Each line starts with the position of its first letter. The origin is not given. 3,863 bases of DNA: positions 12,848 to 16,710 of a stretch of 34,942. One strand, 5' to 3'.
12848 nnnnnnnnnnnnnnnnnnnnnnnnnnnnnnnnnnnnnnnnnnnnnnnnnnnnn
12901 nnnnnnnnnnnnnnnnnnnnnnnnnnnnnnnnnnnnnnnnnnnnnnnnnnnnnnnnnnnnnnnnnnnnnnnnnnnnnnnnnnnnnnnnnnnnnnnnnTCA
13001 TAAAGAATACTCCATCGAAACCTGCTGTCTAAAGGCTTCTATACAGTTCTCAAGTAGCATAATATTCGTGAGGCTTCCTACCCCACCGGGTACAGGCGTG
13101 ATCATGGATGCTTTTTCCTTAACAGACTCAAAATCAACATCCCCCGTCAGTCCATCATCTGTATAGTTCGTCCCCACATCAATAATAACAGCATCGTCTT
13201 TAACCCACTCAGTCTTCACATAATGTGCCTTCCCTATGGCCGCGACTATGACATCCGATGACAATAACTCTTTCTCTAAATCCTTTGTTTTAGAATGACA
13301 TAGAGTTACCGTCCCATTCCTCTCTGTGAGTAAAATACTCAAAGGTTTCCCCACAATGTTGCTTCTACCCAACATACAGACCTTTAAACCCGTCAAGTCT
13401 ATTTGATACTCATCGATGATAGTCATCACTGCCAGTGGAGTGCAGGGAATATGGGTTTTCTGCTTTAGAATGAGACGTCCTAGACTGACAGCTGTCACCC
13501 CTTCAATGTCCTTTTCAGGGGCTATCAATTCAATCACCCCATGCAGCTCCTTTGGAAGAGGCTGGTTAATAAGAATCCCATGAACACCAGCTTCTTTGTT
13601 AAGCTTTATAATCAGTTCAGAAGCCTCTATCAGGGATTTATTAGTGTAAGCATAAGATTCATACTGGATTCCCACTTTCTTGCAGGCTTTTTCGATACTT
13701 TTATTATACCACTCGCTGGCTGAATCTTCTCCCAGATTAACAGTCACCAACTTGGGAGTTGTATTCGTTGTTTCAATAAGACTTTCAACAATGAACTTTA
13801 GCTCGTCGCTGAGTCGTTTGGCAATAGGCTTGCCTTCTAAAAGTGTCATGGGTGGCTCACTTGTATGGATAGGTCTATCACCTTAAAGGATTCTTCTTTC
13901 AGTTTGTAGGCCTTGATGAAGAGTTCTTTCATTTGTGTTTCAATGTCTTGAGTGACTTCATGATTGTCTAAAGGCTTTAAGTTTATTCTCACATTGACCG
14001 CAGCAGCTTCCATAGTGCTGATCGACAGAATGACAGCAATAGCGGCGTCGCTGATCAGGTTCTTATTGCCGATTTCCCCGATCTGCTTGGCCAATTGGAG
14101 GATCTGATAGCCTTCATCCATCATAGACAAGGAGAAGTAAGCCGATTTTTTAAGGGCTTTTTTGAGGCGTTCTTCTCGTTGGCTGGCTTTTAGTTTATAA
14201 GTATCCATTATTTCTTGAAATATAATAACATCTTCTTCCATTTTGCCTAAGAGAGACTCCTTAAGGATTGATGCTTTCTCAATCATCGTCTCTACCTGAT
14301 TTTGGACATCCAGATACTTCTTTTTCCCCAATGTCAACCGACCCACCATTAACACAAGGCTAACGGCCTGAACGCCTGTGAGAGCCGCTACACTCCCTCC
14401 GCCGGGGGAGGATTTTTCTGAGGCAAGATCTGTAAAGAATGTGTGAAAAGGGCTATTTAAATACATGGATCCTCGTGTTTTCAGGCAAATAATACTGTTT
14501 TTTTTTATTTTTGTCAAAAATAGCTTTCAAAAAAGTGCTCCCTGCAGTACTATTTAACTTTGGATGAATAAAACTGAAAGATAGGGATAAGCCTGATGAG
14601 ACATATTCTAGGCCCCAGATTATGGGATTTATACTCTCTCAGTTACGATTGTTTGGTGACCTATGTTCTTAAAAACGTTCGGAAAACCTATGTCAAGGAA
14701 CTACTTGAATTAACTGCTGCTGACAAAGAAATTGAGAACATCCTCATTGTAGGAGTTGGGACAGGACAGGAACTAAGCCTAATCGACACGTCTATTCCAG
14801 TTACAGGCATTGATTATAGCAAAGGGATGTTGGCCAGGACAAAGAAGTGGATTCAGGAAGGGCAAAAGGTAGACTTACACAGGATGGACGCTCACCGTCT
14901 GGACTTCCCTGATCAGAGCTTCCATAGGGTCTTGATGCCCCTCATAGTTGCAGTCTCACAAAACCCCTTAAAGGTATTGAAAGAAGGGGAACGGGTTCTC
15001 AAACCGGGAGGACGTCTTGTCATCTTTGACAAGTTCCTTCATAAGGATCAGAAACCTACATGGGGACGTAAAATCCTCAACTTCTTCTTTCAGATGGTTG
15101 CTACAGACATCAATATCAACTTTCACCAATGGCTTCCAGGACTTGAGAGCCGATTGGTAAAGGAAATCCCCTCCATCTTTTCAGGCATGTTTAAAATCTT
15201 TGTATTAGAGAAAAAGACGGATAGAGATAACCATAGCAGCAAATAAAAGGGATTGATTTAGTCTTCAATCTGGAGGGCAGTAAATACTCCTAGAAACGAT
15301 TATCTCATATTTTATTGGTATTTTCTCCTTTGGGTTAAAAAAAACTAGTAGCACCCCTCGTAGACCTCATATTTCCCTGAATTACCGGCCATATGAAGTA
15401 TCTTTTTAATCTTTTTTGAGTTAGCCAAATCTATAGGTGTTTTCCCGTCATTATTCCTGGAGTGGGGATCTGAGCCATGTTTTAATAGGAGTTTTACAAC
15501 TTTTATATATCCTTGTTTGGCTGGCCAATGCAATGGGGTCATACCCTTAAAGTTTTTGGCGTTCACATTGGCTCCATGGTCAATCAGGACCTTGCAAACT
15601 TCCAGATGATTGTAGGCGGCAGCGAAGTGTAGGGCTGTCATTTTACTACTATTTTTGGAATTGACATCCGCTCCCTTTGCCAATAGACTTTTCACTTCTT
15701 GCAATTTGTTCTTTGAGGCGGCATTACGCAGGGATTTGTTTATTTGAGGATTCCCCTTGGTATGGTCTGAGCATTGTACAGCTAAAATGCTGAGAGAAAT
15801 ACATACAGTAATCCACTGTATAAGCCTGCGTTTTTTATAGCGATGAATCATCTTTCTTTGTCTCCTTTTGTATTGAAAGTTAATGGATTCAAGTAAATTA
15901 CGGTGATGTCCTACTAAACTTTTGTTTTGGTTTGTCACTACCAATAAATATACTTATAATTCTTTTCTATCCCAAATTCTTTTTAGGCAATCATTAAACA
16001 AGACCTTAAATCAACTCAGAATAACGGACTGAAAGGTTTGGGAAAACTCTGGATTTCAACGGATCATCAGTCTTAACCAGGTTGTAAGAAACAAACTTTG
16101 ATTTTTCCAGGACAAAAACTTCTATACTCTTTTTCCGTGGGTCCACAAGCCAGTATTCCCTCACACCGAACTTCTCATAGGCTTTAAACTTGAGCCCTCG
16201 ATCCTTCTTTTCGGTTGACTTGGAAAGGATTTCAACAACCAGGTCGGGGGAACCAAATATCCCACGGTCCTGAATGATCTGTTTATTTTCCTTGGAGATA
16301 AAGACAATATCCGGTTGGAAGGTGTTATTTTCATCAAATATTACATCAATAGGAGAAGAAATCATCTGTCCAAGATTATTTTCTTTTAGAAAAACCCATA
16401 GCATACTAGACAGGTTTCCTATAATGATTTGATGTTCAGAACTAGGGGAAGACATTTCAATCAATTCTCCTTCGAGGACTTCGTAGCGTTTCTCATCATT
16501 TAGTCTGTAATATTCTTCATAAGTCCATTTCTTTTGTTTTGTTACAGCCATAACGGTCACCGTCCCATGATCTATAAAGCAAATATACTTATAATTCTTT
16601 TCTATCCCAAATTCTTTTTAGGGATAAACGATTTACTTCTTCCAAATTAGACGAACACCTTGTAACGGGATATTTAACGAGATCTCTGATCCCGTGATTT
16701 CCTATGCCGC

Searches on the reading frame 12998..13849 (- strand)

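Call 45: search_protein_families(library=pfam, proteins=[window:12998-13849:-], max_evalue=0.001)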
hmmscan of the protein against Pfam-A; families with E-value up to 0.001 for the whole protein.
window:12998-13849:- (283 aa): 2 families
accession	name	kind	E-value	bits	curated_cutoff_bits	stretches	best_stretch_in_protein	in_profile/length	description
PF02882.25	THF_DHG_CYH_C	-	1.9e-62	209.8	27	1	121-276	3-159/160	Tetrahydrofolate dehydrogenase/cyclohydrolase, NAD(P)-binding domain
PF00763.28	THF_DHG_CYH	-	6.7e-25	88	32.8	1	4-116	1-115/115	Tetrahydrofolate dehydrogenase/cyclohydrolase, catalytic domain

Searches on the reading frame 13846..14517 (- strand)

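Call 3: search_protein_families(library=pfam, proteins=[window:13846-14517:-], max_evalue=0.01)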
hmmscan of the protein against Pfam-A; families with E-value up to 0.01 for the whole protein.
window:13846-14517:- (223 aa): 2 families
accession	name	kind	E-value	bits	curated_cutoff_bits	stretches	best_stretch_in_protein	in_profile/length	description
PF04961.17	FTCD_C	-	9.1e-48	162.8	24.5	1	25-197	3-181/182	Formiminotransferase-cyclodeaminase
PF07717.22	OB_NTP_bind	-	0.0051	17.4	29.5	0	52-109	7-63/83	Oligonucleotide/oligosaccharide-binding (OB)-fold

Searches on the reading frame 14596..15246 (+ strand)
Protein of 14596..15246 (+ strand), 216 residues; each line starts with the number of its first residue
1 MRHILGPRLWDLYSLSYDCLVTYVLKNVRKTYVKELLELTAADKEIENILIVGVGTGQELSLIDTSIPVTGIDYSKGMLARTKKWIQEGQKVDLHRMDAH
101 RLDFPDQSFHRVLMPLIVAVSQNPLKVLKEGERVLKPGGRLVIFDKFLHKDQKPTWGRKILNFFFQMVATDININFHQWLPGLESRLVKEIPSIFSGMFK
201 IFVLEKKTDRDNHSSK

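Call 3: search_protein_families(library=pfam, proteins=[window:14596-15246:+], max_evalue=0.01)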
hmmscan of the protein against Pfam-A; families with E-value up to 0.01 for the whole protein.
window:14596-15246:+ (216 aa): 8 families
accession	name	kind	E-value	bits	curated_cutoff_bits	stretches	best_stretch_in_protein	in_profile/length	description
PF08241.18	Methyltransf_11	-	6.6e-18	65.6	21.2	1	52-143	3-95/95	Methyltransferase domain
PF13649.12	Methyltransf_25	-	1.2e-15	58.4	27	1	49-139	1-97/97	Methyltransferase domain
PF01209.24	Ubie_methyltran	-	3e-10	40.3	20.1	1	34-172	36-185/233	ubiE/COQ5 methyltransferase family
PF13847.12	Methyltransf_31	-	1.9e-09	37.8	27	1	49-145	7-111/145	Methyltransferase domain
PF08242.18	Methyltransf_12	-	2.3e-08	35.1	30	1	50-141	1-98/98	Methyltransferase domain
PF07021.18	MetW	-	3e-05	24.2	21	1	48-136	16-103/193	Methionine biosynthesis protein MetW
PF13489.12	Methyltransf_23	-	8.8e-05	22.7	27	1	27-157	4-129/164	Methyltransferase domain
PF20922.3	Anamorsin_N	-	0.0029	17.8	27.1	1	79-151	21-95/163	Anamorsin, N-terminal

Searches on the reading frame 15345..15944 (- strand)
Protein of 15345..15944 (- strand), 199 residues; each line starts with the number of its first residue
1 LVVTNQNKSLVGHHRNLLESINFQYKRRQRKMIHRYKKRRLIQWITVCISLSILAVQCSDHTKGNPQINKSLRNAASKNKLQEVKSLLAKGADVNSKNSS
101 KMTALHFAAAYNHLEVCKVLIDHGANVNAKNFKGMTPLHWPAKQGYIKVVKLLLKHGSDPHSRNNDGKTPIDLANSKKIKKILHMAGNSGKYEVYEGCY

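Call 3: search_protein_families(library=pfam, proteins=[window:15345-15944:-], max_evalue=0.01)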
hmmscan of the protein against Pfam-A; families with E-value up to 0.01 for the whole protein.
window:15345-15944:- (199 aa): 7 families
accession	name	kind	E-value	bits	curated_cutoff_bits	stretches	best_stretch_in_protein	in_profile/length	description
PF13637.12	Ank_4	-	1.1e-27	95.8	22.7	3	74-121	3-50/50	Ankyrin repeats (many copies)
PF13857.12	Ank_5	-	7.2e-27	93.6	27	2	120-174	1-56/56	Ankyrin repeats (many copies)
PF00023.36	Ank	-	1.2e-25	88.6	21.1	2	102-131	3-32/33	Ankyrin repeat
PF12796.13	Ank_2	-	4.2e-24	85.4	27.3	1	74-163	3-89/90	Ankyrin repeats (3 copies)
PF13606.12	Ank_3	-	2.7e-17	61.3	22.3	2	102-129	3-30/30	Ankyrin repeat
PF24521.3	Ank_KRIT1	-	1.5e-09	38.2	80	1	60-180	10-131/149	KRIT1 ankyrin-repeats domain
PF23745.1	ANK_LRRK2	-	0.0023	18.2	27.5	0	104-160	34-90/130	LRRK2 ANK repeat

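Call 69: search_protein_families(library=padloc, proteins=[window:15345-15944:-], max_evalue=0.01)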
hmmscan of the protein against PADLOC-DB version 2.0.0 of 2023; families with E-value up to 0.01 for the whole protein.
window:15345-15944:- (199 aa): 3 families
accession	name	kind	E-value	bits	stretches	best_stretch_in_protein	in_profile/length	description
PDLC04783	PDC-M72A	-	1.6e-26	91.5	1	54-180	249-375/392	-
PDLC02908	Ankyrin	-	4.5e-12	43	1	74-175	742-844/880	-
PDLC02203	MzaA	-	4e-06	23.4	0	84-135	27-78/683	-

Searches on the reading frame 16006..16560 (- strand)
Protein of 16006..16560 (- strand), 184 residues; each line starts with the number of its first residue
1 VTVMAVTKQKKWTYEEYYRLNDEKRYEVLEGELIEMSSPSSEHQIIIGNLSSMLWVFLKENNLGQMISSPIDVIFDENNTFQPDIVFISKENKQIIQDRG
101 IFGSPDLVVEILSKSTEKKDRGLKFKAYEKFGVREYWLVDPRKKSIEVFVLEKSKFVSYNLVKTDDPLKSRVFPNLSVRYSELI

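Call 3: search_protein_families(library=pfam, proteins=[window:16006-16560:-], max_evalue=0.01)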
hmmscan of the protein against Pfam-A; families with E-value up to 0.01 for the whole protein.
window:16006-16560:- (184 aa): 1 family
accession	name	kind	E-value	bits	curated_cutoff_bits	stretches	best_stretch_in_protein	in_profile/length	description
PF05685.18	Uma2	-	1.9e-38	132.1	27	1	15-177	2-168/172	Putative restriction endonuclease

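Call 69: search_protein_families(library=padloc, proteins=[window:16006-16560:-], max_evalue=0.01)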
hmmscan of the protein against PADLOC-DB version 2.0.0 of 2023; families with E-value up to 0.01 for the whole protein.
window:16006-16560:- (184 aa): 7 families
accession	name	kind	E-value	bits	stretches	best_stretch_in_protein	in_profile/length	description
PDLC04832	PDC-S03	-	3.1e-46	155.5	1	4-182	1-184/188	-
PDLC04833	PDC-S03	-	1.7e-38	130.2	1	2-182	14-201/207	-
PDLC04834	PDC-S03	-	1.7e-33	113.9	1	4-182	1-180/184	-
PDLC04835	PDC-S03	-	1.5e-22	78.2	1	4-181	1-197/207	-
PDLC04943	PDC-S17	-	1.1e-09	36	1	23-177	40-171/199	-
PDLC04994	PDC-S31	-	0.0013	16.2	1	5-51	189-235/273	-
PDLC04990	PDC-S31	-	0.0014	16.5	1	3-49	180-220/259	-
